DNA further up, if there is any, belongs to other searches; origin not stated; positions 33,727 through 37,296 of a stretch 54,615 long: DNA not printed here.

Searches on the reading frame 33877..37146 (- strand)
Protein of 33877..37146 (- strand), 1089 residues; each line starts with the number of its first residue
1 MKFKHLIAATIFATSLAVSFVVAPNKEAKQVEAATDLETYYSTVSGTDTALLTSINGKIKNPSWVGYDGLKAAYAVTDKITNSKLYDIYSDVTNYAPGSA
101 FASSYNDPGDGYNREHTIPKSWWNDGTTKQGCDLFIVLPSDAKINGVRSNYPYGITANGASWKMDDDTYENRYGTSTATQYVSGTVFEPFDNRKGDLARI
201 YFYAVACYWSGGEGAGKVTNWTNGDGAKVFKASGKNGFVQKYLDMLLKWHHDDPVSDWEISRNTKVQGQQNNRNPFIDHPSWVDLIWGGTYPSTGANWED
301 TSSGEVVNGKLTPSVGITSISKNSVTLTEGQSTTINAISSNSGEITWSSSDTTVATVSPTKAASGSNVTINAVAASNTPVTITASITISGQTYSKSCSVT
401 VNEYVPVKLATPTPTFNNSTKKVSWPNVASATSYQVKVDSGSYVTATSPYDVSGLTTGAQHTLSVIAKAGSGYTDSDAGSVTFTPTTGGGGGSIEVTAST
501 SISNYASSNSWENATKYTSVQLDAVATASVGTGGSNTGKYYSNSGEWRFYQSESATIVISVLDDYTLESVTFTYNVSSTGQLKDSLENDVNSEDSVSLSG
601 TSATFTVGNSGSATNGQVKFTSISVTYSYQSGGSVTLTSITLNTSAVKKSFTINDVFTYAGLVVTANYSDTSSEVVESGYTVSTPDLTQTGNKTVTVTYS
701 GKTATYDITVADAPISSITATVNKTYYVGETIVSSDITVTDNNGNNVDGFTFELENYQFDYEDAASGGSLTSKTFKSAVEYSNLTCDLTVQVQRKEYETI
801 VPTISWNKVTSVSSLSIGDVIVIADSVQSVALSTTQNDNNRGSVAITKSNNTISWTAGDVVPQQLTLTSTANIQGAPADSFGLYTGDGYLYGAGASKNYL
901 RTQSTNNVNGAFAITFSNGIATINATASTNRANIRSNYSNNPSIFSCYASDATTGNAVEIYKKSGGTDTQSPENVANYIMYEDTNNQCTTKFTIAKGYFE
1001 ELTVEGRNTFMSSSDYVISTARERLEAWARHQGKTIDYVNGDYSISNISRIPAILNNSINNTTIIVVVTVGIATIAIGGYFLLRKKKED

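Call 85: search_protein_families(library=pfam, proteins=[window:33877-37146:-], max_evalue=0.00001)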
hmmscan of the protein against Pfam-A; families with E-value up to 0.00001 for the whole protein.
window:33877-37146:- (1089 aa): 2 families
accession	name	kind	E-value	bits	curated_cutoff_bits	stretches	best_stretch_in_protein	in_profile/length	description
PF04231.19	Endonuclease_1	-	2e-51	175.4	25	1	51-280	5-234/235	Endonuclease I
PF07523.18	Big_3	-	1.1e-07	32.5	21.2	1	647-710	4-68/68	Bacterial Ig-like domain (group 3)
